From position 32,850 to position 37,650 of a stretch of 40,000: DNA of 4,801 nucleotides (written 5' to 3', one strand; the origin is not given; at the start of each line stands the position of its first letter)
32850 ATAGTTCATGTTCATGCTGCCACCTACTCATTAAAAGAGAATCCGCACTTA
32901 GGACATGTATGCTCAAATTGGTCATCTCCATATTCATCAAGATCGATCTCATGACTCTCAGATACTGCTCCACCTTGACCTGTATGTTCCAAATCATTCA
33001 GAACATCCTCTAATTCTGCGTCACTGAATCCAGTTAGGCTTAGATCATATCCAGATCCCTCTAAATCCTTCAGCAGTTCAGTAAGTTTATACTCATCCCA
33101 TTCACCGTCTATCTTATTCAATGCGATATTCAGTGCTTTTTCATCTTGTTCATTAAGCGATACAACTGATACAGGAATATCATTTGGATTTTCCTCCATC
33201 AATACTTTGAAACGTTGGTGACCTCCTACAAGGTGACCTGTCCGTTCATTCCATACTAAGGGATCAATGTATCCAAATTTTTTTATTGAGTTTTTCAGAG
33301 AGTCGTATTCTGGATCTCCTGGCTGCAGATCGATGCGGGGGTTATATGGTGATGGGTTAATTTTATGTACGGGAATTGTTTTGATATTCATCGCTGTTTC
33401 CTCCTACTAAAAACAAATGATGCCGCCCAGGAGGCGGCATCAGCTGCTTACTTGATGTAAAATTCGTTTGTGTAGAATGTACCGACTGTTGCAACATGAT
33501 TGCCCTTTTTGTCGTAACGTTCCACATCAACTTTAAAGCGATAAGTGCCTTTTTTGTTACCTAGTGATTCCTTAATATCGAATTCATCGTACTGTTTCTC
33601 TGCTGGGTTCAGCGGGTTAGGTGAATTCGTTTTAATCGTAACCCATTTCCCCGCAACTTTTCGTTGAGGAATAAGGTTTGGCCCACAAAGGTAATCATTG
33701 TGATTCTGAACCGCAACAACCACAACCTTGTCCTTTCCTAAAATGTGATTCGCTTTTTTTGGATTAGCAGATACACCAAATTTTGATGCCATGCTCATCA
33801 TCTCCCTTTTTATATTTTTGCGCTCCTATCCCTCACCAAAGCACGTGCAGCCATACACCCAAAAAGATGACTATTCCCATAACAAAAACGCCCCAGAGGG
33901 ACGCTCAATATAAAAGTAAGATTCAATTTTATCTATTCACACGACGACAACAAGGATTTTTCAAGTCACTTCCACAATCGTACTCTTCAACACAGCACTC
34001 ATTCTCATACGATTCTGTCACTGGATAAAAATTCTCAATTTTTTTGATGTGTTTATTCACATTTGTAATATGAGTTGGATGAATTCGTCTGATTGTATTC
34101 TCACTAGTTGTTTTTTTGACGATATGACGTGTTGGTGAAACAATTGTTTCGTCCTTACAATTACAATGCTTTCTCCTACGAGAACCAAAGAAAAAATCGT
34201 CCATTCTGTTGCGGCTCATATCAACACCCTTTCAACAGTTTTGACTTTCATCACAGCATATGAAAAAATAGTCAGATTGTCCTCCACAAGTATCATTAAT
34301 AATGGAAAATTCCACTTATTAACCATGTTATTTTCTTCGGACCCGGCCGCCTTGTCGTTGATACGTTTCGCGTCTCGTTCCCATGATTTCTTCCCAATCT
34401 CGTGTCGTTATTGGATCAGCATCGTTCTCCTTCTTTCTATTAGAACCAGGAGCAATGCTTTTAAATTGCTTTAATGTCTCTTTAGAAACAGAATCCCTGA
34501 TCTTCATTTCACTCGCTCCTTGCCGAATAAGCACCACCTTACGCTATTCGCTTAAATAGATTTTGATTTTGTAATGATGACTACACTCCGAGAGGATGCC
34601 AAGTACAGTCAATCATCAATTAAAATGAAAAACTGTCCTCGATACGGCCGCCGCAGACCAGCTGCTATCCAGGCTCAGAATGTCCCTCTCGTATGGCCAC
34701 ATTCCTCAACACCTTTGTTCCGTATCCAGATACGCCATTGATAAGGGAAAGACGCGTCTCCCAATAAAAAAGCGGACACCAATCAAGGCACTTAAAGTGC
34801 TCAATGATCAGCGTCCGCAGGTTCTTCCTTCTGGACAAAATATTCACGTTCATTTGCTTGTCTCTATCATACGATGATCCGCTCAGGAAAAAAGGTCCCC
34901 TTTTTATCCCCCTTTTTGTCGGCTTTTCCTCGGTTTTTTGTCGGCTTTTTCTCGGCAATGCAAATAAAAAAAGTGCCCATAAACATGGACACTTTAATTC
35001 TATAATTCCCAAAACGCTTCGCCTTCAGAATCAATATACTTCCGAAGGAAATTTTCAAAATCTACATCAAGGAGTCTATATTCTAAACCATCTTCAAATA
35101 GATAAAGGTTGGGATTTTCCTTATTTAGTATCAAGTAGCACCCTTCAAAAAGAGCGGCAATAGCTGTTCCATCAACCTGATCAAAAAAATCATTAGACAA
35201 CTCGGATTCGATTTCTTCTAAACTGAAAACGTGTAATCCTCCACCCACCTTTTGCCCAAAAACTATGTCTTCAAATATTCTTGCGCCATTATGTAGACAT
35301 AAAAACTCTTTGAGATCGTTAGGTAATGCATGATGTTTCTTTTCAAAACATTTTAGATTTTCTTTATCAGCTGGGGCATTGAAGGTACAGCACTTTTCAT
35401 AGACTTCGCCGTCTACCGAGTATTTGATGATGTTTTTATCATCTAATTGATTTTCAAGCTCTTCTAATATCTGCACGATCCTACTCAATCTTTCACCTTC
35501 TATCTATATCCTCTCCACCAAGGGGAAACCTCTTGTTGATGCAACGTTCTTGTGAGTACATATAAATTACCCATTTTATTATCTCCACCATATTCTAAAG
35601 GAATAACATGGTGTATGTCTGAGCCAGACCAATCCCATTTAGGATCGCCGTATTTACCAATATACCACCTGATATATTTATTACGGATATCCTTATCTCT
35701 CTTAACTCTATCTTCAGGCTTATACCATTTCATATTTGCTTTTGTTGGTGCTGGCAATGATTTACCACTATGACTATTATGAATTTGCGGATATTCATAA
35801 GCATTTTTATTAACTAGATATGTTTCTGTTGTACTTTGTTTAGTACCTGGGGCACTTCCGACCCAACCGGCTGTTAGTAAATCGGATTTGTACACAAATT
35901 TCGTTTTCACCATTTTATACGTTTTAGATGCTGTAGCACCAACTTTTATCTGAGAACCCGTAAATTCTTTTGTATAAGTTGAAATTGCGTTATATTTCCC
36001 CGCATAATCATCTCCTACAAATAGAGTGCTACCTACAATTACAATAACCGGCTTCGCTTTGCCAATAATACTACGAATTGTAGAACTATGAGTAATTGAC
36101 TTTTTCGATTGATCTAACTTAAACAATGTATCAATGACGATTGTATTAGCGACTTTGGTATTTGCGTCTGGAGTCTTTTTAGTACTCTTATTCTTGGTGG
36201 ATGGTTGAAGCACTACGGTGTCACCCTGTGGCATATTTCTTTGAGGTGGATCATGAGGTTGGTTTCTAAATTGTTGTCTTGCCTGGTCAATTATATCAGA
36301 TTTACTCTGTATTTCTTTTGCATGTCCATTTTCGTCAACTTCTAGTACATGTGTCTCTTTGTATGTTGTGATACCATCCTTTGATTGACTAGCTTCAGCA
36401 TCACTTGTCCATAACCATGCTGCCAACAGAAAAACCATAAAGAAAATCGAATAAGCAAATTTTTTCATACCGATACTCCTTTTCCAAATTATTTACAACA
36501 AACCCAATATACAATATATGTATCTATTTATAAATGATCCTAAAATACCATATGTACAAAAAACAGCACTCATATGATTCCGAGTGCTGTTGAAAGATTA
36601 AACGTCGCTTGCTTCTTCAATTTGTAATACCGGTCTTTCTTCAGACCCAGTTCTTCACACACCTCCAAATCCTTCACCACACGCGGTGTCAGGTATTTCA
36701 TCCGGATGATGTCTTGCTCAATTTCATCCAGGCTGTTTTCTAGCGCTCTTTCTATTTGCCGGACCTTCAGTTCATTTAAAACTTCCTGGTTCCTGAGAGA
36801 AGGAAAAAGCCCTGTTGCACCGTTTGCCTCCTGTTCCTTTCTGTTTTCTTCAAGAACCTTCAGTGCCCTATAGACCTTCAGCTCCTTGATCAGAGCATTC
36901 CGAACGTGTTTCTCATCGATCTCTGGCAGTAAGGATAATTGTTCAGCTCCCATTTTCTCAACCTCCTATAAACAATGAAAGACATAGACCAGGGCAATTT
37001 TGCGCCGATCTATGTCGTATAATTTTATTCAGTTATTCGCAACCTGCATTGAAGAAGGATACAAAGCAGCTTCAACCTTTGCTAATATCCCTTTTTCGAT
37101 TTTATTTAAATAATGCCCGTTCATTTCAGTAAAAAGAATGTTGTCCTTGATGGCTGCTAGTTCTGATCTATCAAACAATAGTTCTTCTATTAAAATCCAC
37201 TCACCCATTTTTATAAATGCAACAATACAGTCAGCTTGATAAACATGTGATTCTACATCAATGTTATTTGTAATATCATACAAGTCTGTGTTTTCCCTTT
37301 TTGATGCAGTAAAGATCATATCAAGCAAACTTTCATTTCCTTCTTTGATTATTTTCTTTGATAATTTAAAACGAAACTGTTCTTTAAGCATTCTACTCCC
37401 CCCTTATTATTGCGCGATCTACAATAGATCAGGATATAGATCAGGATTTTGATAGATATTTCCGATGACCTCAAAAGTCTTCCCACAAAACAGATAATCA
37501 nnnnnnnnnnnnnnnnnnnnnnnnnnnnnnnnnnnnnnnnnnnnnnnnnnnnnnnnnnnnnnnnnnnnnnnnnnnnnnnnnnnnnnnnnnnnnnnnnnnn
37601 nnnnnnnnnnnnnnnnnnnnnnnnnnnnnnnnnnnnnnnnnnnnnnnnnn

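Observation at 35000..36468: Prophage-borne Sec-signal protein with a colicin-type HNH DNase end, paired with a SUKH immunity ORF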

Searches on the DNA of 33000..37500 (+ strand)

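Call 22: search_dna_similar(query=window:33000-37500:+, collection=phages, mode=distant, max_rows=15)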
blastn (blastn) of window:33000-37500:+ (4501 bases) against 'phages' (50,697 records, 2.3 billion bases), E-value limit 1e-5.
Records with a match: 13; places in all: 13; records where one place covers at least 80% of the query: 0.
Best place of each record, by identity: 80-90% 7; 60-80% 6.
By first word of the organism name: Bacillus 10; Listeria 3.
By host as written in the record: - 3; Bacillus thuringiensis VKM B-83 2; Listeria monocytogenes 2; Bacillus subtilis BEST7003 2; Bacillus subtilis BGSC 1L32 2; Listeria 1; Bacillus tequilensis 1.
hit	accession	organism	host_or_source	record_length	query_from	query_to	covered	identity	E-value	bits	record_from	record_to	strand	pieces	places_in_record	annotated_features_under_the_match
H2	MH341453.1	Listeria phage PSU-VKH-LP041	Listeria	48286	96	414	7%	68.2%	4e-20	107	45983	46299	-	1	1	hypothetical protein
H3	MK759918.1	Bacillus phage vB_BtS_B83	Bacillus thuringiensis VKM B-83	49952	96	410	7%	68.5%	6e-18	100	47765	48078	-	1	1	DNA modification methylase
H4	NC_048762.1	Bacillus phage vB_BtS_B83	Bacillus thuringiensis VKM B-83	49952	96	410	7%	68.5%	6e-18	100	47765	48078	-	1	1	DNA methyltransferase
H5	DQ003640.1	Listeria phage B054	Listeria monocytogenes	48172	96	392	7%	68.0%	4e-20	108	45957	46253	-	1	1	gp77 | gp76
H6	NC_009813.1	Listeria phage B054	Listeria monocytogenes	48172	96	392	7%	68.0%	4e-20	108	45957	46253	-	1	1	ParB N-terminal domain-containing protein | gp76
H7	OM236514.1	Bacillus phage rho14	Bacillus subtilis BEST7003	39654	1583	3780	5%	84.9%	1e-44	263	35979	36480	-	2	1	hypothetical protein (x2)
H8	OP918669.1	Bacillus phage yong1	Bacillus subtilis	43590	1583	3780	5%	83.2%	4e-39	233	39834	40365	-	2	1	ArpU family transcriptional regulator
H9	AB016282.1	Bacillus phage phi105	-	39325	1583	3780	5%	82.9%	5e-44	249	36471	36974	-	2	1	unnamed protein product; ORF16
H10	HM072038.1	Bacillus phage phi105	Bacillus subtilis BGSC 1L32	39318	1583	3780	5%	82.9%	5e-44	249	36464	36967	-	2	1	hypothetical protein (x2)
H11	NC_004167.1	Bacillus phage phi105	-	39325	1583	3780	5%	82.9%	5e-44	249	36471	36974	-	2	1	transcriptional activator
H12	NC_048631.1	Bacillus phage phi105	Bacillus subtilis BGSC 1L32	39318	1583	3780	5%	82.9%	5e-44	249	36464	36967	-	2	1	transcriptional activator | hypothetical protein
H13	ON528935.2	Bacillus phage vB_BteM-A9Y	Bacillus tequilensis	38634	1586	3780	5%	83.8%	3e-40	241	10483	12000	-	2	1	hypothetical protein (x2) | ArpU family protein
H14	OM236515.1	Bacillus phage SPR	Bacillus subtilis BEST7003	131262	949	1097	3%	73.3%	4e-13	84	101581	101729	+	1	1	hypothetical protein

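Call 23: get_annotated_region(hit=H11, flank=2500)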
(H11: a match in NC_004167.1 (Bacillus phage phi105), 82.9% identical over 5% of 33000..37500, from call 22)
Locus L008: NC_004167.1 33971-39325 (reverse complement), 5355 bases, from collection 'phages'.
description: Bacteriophage phi-105 DNA, complete sequence.
organism: Bacillus phage phi105 (NCBI taxid 10717)
taxonomy: Viruses; Duplodnaviria; Heunggongvirae; Uroviricota; Caudoviricetes; Spizizenvirus; Spizizenvirus sv105
host: -; source: -; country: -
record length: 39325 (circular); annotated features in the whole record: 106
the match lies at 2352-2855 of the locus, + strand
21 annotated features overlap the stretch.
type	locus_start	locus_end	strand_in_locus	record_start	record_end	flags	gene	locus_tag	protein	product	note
misc_feature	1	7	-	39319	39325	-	-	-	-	-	cos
CDS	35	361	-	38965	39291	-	-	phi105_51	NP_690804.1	hypothetical protein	ORF20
CDS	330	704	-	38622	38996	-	-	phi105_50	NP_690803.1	HNH endonuclease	ORF19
regulatory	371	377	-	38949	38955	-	-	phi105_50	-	ribosome_binding_site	ORF20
regulatory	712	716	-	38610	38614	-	-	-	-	ribosome_binding_site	ORF19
regulatory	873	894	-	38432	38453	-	-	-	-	terminator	-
regulatory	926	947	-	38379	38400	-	-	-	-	terminator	-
CDS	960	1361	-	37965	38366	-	-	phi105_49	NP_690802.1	hypothetical protein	ORF18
regulatory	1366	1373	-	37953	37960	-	-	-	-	ribosome_binding_site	ORF18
regulatory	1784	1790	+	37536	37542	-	-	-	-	ribosome_binding_site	ORF17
CDS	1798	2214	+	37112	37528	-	-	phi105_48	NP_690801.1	toxin-antitoxin system HicB-like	ORF17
CDS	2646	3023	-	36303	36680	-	-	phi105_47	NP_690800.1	transcriptional activator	ORF16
regulatory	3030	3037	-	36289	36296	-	-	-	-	ribosome_binding_site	ORF16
CDS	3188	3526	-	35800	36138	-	-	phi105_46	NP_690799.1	hypothetical protein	ORF15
regulatory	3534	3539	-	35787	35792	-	-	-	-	ribosome_binding_site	ORF15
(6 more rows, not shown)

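Call 39: search_rna_families(source=window, start=34200, end=36700, threshold=evalue, max_evalue=1)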
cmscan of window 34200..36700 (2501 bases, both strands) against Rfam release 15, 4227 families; matches with E-value up to 1: 3.
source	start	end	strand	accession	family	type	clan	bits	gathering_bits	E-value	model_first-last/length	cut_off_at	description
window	35002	35124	-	RF03105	RAGATH-7-assoc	Gene; sRNA;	-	27.5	88.5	0.029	1-131/131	no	RAGATH-7-assoc RNA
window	36572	36696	-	RF00348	snoR9_plant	Gene; snRNA; snoRNA; CD-box;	-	24.2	43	0.71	1-129/129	no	Small nucleolar RNA snoR9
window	34905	35094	-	RF02842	RefA1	Gene; sRNA;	-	17.7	94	0.91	1-222/222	no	Enterococcus sRNA A1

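Call 70: get_annotated_region(hit=H13, flank=1500)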
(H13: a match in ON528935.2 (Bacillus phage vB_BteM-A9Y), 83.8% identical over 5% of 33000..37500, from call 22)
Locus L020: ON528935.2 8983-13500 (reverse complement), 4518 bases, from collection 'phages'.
description: Bacillus phage vB_BteM-A9Y, complete genome.
organism: Bacillus phage vB_BteM-A9Y (NCBI taxid 2945959)
taxonomy: Viruses; Duplodnaviria; Heunggongvirae; Uroviricota; Caudoviricetes; Spizizenvirus
host: Bacillus tequilensis; source: surface sediment sample; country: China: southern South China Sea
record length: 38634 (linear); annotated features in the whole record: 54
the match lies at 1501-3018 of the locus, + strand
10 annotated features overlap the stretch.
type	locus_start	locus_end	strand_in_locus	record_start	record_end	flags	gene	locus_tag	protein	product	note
CDS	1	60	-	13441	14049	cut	-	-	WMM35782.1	hypothetical protein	-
CDS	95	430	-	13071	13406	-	-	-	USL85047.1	HNH endonuclease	-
CDS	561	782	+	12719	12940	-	-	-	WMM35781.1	hypothetical protein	-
CDS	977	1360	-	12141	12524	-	-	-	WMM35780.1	hypothetical protein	-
CDS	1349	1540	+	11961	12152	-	-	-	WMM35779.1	hypothetical protein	-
CDS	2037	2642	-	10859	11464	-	-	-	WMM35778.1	hypothetical protein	-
CDS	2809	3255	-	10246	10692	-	-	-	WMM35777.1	ArpU family protein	-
CDS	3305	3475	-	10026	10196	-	-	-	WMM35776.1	hypothetical protein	-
CDS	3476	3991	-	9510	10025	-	-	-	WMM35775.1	hypothetical protein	-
CDS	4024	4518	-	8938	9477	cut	-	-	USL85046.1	hypothetical protein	-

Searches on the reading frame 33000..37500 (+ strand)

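Call 71: search_protein_families(library=pfam, proteins=[L020:2037-2642:-], max_evalue=0.001)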
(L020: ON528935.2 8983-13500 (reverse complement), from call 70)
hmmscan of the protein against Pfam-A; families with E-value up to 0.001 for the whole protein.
L020:2037-2642:- (201 aa): 0 families

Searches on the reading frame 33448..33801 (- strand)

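Call 3: search_protein_families(library=pfam, proteins=[window:33448-33801:-], max_evalue=0.1)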
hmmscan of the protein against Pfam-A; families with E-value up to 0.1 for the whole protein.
window:33448-33801:- (117 aa): 0 families

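Call 4: search_protein_families(library=ncbifam, proteins=[window:33448-33801:-], max_evalue=0.1)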
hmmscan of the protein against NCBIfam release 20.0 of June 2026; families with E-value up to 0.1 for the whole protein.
window:33448-33801:- (117 aa): 0 families

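Call 21: search_protein_families(library=phrogs, proteins=[window:33448-33801:-], max_evalue=0.001)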
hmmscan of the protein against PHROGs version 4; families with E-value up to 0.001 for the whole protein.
window:33448-33801:- (117 aa): 1 family
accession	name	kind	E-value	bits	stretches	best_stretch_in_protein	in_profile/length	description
phrog_17102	-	unknown function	2.6e-54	183.3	1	4-117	1-114/114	-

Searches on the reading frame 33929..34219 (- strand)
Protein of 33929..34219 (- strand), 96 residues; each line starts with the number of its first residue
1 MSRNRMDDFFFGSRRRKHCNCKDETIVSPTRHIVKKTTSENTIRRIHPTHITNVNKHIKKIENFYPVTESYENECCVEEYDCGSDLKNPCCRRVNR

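Call 3: search_protein_families(library=pfam, proteins=[window:33929-34219:-], max_evalue=0.1)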
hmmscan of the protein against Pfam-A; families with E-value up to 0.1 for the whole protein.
window:33929-34219:- (96 aa): 1 family
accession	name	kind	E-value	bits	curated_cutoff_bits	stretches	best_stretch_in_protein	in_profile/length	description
PF11122.13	Spore-coat_CotD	-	5.4e-20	72.1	22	1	24-88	1-65/90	Inner spore coat protein D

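Call 4: search_protein_families(library=ncbifam, proteins=[window:33929-34219:-], max_evalue=0.1)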
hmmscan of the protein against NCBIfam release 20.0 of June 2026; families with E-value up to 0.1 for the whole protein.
window:33929-34219:- (96 aa): 0 families

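Call 21: search_protein_families(library=phrogs, proteins=[window:33929-34219:-], max_evalue=0.001)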
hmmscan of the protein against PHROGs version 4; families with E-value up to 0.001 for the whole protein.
window:33929-34219:- (96 aa): 0 families

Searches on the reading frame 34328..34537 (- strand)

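Call 3: search_protein_families(library=pfam, proteins=[window:34328-34537:-], max_evalue=0.1)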
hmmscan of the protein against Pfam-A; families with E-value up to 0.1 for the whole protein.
window:34328-34537:- (69 aa): 0 families

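Call 4: search_protein_families(library=ncbifam, proteins=[window:34328-34537:-], max_evalue=0.1)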
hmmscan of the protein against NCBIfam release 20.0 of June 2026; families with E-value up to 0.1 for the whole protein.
window:34328-34537:- (69 aa): 0 families

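Call 21: search_protein_families(library=phrogs, proteins=[window:34328-34537:-], max_evalue=0.001)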
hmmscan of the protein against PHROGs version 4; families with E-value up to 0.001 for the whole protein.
window:34328-34537:- (69 aa): 3 families
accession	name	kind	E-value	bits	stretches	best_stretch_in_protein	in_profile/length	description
phrog_20406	-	unknown function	4.2e-18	66.1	1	11-69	1-55/55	-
phrog_23181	-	other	2.1e-06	28.9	1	33-69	34-70/70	ATPase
phrog_3928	-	unknown function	0.00063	20.8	1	33-69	23-57/57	-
